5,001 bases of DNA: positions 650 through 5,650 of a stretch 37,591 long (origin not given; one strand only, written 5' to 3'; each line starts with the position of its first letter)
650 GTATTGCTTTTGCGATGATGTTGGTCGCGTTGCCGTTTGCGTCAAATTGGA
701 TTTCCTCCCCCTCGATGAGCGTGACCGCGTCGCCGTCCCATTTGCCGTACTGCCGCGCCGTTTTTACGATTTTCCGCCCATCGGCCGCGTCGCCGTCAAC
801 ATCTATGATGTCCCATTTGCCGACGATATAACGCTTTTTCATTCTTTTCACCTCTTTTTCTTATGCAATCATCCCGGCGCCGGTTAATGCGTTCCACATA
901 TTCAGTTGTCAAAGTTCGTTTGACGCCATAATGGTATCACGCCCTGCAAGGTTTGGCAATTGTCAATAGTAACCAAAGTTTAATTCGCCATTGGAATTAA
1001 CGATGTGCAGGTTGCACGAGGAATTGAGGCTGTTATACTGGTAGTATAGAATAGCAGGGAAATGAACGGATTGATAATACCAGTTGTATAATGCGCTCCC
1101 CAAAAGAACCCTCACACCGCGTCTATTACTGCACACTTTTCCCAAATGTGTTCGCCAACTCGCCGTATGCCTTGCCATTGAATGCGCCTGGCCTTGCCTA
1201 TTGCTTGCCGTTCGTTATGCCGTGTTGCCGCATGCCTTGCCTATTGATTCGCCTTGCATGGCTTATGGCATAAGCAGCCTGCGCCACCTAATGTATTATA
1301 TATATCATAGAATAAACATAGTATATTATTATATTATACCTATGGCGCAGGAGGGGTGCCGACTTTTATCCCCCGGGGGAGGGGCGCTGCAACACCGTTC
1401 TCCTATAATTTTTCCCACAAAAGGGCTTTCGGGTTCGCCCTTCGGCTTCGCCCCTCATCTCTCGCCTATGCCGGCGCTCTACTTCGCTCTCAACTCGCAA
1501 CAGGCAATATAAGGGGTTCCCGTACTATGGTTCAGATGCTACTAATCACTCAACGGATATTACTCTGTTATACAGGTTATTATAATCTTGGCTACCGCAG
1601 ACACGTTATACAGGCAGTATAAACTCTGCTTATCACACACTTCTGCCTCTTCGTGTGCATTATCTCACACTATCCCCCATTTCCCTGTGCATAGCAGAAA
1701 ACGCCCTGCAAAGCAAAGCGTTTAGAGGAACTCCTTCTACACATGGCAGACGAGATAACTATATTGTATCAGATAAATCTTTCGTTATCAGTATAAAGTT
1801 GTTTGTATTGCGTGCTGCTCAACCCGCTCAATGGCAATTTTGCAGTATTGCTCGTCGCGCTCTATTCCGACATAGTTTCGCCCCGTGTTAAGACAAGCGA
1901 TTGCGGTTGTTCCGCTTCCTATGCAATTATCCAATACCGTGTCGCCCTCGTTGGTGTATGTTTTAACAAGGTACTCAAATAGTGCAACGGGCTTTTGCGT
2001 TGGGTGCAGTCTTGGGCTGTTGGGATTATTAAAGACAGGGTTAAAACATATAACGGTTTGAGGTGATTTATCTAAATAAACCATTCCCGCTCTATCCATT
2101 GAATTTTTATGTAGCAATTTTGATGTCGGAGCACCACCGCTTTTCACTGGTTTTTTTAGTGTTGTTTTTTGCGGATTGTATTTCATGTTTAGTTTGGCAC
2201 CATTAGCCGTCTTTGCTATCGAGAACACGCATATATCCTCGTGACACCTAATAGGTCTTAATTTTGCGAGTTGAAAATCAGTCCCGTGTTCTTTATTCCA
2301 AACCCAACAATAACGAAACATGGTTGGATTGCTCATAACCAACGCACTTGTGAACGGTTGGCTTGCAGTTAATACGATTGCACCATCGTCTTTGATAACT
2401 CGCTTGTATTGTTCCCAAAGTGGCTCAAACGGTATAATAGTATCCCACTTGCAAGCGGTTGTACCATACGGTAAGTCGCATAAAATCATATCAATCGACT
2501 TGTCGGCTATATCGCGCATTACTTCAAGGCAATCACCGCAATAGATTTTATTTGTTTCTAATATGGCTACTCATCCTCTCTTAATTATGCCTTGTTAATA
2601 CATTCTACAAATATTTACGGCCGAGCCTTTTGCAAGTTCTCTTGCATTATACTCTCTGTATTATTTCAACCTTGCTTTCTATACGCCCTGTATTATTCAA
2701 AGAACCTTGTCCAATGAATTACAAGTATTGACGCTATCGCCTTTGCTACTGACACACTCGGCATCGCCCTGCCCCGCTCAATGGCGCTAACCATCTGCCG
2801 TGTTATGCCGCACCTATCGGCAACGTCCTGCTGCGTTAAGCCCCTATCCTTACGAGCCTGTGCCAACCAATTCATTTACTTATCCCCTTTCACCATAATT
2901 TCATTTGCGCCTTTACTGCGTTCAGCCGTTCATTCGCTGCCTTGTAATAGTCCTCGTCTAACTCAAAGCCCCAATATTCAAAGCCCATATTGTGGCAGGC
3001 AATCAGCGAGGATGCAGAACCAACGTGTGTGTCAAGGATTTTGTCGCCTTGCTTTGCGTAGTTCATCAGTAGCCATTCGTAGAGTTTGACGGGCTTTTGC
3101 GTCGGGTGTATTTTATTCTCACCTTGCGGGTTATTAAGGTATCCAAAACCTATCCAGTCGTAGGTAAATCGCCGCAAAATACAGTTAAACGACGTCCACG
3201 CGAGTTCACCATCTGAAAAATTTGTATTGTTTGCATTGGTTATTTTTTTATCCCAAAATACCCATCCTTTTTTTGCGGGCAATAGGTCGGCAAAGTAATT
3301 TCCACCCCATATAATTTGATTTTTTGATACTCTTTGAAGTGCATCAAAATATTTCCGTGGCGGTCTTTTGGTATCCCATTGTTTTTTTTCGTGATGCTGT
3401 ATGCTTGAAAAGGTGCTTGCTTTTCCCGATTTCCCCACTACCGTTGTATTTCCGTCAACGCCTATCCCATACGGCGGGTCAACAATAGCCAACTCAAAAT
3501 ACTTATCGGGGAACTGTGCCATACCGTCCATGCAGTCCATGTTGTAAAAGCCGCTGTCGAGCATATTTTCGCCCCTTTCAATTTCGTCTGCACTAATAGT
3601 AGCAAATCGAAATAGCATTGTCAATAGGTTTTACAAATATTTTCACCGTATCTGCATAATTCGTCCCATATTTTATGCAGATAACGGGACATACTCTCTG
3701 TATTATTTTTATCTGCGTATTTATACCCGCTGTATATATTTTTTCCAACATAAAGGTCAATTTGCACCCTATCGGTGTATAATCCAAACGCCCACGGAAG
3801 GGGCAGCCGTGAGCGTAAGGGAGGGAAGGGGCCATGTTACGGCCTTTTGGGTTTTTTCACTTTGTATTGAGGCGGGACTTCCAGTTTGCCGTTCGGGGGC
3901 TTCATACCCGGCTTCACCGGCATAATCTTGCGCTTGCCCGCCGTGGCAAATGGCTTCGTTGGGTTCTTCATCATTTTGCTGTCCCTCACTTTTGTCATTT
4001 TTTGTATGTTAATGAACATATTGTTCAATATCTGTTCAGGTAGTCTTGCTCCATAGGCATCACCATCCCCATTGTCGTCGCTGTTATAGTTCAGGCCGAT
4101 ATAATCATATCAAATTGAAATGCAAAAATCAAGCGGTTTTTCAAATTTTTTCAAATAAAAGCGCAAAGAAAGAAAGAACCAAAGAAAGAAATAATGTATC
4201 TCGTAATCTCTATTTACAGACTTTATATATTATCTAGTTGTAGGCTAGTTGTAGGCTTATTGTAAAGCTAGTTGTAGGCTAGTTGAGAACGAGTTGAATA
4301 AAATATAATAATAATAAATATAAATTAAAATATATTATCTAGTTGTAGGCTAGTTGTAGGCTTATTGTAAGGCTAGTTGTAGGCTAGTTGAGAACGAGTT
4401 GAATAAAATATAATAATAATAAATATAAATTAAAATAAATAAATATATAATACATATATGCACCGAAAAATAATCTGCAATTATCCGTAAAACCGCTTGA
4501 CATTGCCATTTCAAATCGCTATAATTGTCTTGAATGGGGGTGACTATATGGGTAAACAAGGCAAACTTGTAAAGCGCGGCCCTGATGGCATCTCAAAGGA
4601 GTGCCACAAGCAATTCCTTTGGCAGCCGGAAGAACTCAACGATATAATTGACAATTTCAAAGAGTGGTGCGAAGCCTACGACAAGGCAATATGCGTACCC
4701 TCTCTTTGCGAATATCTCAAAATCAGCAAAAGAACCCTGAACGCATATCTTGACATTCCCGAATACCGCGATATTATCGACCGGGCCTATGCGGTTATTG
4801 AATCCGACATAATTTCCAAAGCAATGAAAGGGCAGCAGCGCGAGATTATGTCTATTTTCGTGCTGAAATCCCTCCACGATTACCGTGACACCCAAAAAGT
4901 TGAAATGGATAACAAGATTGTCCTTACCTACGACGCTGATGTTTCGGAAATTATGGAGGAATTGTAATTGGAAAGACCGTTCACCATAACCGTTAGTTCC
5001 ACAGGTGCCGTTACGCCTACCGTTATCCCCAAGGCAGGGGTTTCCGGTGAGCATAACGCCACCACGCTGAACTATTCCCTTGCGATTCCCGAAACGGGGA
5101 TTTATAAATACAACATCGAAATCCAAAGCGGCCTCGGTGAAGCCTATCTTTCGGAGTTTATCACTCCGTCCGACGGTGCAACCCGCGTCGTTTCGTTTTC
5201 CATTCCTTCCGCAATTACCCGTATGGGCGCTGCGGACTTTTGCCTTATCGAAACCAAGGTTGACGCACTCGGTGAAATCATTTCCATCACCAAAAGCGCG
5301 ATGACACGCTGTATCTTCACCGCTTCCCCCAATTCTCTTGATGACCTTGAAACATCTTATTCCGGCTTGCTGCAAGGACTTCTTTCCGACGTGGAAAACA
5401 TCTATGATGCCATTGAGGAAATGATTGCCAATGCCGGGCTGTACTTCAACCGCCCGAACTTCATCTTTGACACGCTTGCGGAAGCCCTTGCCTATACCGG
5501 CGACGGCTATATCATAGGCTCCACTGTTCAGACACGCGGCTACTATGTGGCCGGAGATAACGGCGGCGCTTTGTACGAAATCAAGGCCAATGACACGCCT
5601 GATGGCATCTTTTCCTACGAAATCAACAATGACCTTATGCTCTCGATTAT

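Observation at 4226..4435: Near-perfect 2 x 105-bp tandem duplication carrying twelve 11-bp phased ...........-type units and pure A/T tracts, directly upstream of terS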

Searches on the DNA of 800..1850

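Call 65: search_rna_families(source=window, start=800, end=1850, threshold=evalue, max_evalue=1)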
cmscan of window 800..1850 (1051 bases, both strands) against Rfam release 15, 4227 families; matches with E-value up to 1: 1.
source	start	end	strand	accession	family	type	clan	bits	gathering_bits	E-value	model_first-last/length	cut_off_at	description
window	1694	1738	-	RF02398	sau-6072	Gene; sRNA;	-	19.9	50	0.36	1-53/53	no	Staphylococcus sRNA sau-6072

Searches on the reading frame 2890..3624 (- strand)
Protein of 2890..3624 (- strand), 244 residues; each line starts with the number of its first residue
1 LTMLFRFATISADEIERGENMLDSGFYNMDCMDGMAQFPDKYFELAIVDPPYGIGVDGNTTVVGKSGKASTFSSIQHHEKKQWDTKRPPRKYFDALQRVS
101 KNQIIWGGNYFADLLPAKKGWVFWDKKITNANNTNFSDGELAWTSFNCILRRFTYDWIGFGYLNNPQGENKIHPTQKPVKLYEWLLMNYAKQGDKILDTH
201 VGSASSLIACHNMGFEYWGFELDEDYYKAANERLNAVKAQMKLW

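Call 8: search_protein_families(library=phrogs, proteins=[window:2890-3624:-], max_evalue=0.01)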
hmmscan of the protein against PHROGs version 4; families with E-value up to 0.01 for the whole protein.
window:2890-3624:- (244 aa): 11 families
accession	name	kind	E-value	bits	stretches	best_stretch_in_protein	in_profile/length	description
phrog_23224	-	other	1.5e-46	160.2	1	25-241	69-299/305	DNA methyltransferase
phrog_67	-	other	1.3e-42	147.9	1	26-242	126-351/743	DNA methyltransferase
phrog_498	-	other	2.1e-24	87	1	41-238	221-424/633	DNA methyltransferase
phrog_18293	-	other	1.1e-19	71.5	1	165-238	39-111/119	methyltransferase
phrog_3008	-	other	1.9e-19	70.9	1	163-237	140-214/244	DNA methyltransferase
phrog_23085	-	unknown function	4.9e-10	40.2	1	169-233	40-104/138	-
phrog_8769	-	other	2.5e-07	31.4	1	196-235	15-54/71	methyltransferase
phrog_23148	-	unknown function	3e-07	31.6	1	167-236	79-148/165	-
phrog_6952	-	other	1.1e-06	29.7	1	173-236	114-177/181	DNA methyltransferase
phrog_18146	-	other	9.9e-05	22.4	1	178-224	54-101/452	DNA methyltransferase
phrog_12862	-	unknown function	0.0014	19.6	0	26-54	5-33/149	-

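Call 9: search_protein_families(library=pfam, proteins=[window:2890-3624:-], max_evalue=0.01)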
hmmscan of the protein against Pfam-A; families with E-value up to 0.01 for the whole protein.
window:2890-3624:- (244 aa): 1 family
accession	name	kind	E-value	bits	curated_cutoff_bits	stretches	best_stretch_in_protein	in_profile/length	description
PF01555.25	N6_N4_Mtase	-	4.6e-16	59.9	26.7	1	158-232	147-221/221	DNA methylase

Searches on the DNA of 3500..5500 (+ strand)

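Call 11: search_dna_similar(query=window:3500-5500:+, collection=phages, mode=distant, max_rows=20)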
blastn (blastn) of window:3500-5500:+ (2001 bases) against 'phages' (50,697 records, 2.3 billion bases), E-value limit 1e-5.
No match.

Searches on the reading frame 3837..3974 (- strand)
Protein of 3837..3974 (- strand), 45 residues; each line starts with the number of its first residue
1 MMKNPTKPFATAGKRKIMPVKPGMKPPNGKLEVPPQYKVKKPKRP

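Call 68: find_encoding_contigs(protein=window:3837-3974:-, flank=10000, max_places=10)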
Protein window:3837-3974:- (45 aa): 3 contigs read that carry it; 3 places shown.
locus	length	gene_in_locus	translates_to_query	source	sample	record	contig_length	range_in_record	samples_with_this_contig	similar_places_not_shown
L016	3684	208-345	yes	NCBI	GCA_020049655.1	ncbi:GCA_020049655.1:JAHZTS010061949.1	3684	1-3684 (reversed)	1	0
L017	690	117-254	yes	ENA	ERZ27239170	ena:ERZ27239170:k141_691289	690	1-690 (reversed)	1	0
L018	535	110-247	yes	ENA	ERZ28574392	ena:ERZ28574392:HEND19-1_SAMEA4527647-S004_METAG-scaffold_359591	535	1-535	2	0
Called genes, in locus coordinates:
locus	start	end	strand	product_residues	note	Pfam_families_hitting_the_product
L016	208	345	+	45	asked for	-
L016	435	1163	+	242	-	PF01555:N6_N4_Mtase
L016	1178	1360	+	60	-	PF12844:HTH_19 (weak), PF24250:HVO_2718 (weak), PF01381:HTH_3, PF04545:Sigma70_r4 (weak), PF13413:HTH_25 (weak), PF13560:HTH_31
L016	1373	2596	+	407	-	PF00145:DNA_methylase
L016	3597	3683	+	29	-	?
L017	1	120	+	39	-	?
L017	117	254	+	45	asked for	-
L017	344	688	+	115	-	?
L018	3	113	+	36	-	?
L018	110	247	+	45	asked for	-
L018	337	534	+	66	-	?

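Call 73: find_homologous_proteins(query=window:3837-3974:-, max_evalue=0.01)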
Query window:3837-3974:- (45 aa): 2 proteins with E <= 0.01 among 2 candidates.
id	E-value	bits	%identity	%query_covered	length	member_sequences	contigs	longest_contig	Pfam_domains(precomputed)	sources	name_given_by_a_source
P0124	7.1e-19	84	98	100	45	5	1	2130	-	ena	-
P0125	1.1e-7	49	61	96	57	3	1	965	-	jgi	jgi:hypothetical protein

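Call 90: find_encoding_contigs(protein=P0125, flank=3000)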
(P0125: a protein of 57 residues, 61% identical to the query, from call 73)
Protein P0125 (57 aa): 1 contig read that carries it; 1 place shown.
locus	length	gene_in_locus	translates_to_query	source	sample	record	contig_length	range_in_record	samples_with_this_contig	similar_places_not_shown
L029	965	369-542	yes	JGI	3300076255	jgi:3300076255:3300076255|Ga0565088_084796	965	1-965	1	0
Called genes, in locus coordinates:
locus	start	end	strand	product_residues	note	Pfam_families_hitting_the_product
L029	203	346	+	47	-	-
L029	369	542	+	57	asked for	-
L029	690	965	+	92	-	?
